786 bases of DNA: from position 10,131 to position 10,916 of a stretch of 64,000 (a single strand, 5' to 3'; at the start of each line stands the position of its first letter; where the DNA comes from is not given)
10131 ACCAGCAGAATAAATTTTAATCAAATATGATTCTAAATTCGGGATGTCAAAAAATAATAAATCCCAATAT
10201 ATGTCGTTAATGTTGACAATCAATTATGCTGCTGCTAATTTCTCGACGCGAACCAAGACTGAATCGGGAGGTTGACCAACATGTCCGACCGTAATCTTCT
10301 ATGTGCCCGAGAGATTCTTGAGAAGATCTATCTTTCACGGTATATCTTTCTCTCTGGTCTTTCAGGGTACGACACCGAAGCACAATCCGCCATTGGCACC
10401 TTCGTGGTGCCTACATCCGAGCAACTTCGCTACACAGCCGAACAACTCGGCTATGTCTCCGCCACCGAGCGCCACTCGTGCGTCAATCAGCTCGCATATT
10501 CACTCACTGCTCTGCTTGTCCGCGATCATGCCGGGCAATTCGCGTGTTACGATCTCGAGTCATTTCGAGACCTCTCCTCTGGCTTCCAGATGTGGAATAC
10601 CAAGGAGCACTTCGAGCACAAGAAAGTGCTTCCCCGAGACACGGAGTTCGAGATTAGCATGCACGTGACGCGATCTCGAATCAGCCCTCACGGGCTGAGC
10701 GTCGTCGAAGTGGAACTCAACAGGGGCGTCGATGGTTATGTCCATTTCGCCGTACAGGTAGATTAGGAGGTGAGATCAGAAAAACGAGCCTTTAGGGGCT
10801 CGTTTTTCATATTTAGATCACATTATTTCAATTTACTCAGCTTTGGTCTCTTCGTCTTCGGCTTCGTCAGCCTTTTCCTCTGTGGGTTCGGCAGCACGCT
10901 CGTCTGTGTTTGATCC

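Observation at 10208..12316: Two further GC-rich islands (10281..10766 and about 11480..12300) flanking rplS and rpmA, each with strong expression signals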

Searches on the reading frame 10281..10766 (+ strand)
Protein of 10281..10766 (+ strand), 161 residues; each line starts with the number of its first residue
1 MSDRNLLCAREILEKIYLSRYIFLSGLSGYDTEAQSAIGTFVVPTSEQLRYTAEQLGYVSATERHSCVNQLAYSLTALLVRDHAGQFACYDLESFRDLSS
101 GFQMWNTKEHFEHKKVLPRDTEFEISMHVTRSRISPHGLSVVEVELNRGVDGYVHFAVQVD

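Call 11: search_protein_families(library=pfam, max_evalue=0.1, proteins=[window:10281-10766:+])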
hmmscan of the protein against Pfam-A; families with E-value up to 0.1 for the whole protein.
window:10281-10766:+ (161 aa): 1 family
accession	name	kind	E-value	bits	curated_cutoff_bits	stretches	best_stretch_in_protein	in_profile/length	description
PF10862.14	FcoT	-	2.2e-05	24.5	27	1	32-139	27-129/156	FcoT-like thioesterase domain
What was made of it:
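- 10281..10766 (+): 161-aa gene with a weak FcoT-like (hotdog thioesterase) match; island 1. Pfam PF10862 matches at E 2.2e-5 and 24.5 bits, below the 27-bit cut-off (call 11).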

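Call 12: search_protein_families(library=ncbifam, max_evalue=0.1, proteins=[window:10281-10766:+])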
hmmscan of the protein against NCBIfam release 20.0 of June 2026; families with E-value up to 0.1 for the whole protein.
window:10281-10766:+ (161 aa): 0 families

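Call 14: find_encoding_contigs(protein=window:10281-10766:+, flank=6000, max_places=8)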
Protein window:10281-10766:+ (161 aa): 2 contigs read that carry it; 2 places shown.
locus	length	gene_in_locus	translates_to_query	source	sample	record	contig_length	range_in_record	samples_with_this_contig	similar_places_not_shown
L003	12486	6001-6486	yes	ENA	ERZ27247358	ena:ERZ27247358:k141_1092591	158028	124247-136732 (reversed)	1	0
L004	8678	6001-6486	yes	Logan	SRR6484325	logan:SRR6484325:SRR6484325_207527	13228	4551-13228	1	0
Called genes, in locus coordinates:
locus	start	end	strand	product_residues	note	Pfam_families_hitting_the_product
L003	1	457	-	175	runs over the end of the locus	-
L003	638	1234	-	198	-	PF02585:PIG-L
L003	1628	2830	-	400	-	PF13439:Glyco_transf_4, PF13579:Glyco_trans_4_4, PF20706:GT4-conflict, PF00534:Glycos_transf_1, PF13692:Glyco_trans_1_4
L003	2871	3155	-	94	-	-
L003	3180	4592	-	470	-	PF00749:tRNA-synt_1c, PF19269:Anticodon_2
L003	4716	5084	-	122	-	PF08378:NERD (weak), PF02021:UPF0102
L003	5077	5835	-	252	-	PF01978:TrmB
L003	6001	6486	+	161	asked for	PF10862:FcoT (faint)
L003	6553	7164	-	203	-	PF01245:Ribosomal_L19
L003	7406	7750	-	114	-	-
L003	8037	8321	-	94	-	PF01016:Ribosomal_L27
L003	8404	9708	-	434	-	PF01555:N6_N4_Mtase, PF01170:UPF0020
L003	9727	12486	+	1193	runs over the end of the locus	PF02811:PHP, PF07733:DNA_pol3_alpha, PF17657:DNA_pol3_finger, PF14579:HHH_6, PF12836:HHH_3 (weak), PF01336:tRNA_anti-codon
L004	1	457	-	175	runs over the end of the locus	-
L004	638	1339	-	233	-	PF02585:PIG-L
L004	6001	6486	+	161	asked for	PF10862:FcoT (faint)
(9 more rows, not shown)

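Call 16: find_homologous_proteins(query=window:10281-10766:+, max_evalue=0.01)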
Query window:10281-10766:+ (161 aa): 1 proteins with E <= 0.01 among 36 candidates.
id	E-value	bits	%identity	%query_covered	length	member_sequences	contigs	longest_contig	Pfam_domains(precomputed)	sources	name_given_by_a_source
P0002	7.6e-102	356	100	100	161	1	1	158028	PF10862.15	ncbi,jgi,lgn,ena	ncbi:MAG: hypothetical protein WC080_03025 [Patescibacteria group bacterium]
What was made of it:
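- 10281..10766 (+): The only hit among 5.8 billion proteins is itself (call 16).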

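Call 24: search_protein_families(library=phrogs, max_evalue=0.1, proteins=[window:10281-10766:+])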
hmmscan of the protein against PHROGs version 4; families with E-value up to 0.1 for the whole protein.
window:10281-10766:+ (161 aa): 0 families

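Call 25: search_protein_families(library=padloc, max_evalue=0.1, proteins=[window:10281-10766:+])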
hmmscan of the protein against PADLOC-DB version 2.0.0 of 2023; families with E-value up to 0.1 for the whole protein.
window:10281-10766:+ (161 aa): 0 families

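Call 65: search_solved_structures(query=window:10281-10766:+, max_evalue=10, show_alignments=2)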
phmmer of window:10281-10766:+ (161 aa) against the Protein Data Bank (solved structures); distinct sequences matched with E-value up to 10: 2.
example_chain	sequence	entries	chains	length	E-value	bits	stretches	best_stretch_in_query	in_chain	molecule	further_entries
4fc9_B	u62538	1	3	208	0.59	13.7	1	72-131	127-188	uncharacterized protein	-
6k15_M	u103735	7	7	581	1.6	12.4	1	16-93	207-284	Chromatin structure-remodeling complex subunit RSC9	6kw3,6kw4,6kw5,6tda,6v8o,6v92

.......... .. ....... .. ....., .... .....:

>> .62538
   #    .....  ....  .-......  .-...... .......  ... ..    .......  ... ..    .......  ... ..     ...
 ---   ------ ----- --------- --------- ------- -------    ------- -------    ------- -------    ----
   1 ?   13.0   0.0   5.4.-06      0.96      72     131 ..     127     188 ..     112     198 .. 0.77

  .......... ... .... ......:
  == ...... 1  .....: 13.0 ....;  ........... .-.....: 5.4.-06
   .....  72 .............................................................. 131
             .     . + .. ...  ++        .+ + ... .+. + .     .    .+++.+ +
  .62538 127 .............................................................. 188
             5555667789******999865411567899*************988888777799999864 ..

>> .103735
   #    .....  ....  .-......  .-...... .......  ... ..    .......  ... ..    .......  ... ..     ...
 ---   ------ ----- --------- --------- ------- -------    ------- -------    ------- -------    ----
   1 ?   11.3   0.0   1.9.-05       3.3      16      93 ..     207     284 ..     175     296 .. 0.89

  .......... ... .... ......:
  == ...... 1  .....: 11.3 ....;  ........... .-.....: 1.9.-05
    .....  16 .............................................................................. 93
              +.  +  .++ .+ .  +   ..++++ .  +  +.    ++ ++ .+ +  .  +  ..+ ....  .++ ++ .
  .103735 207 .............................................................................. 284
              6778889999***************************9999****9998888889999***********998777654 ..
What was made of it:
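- On FcoT-like thioesterase (PF10862): No PDB sequence hit scores below E 0.5 (call 65).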

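Call 80: predict_structure(protein=window:10281-10766:+)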
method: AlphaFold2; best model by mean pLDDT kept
length: 161 residues; sequences in the alignment: 1
mean_pLDDT: 44.1   pTM: 0.40
mean pLDDT of the five models: 44.1, 41.7, 38.6, 36.6, 30.4
residues with pLDDT >= 90: 0; 70-90: 9; 50-70: 50; < 50: 102
segments of 3 or more residues with pLDDT < 50: 17-36, 72-129, 135-139, 147-161
pLDDT, mean of each block of 10 residues (from residue 1): 56 49 32 46 58 72 61 40 30 32 26 30 41 49 49 34 30
secondary structure, 60 per line:
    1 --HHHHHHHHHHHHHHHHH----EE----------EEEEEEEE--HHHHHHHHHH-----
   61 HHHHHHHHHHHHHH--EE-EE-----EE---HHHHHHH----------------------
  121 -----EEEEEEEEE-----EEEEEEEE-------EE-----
elements in order: H3-19 E36-43 H46-55 H61-74 H92-98 E126-134 E140-147
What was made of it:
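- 10281..10766 (+): The AF2 model is poor, pLDDT 44 (call 80).
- On FcoT-like thioesterase (PF10862): The single-sequence AF2 model has pLDDT 44 (call 80).
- Closest known: FcoT-like type III thioesterases. Different: There is no detectable homolog in protein databases (call 16) and no confident structure model (call 80), so the assignment is only a lead.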

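Call 109: search_dna_similar(query=window:10281-10766:+, collection=plasmids, mode=protein, max_evalue=0.01, max_rows=8)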
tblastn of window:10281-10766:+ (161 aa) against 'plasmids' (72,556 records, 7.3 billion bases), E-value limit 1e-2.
No match.
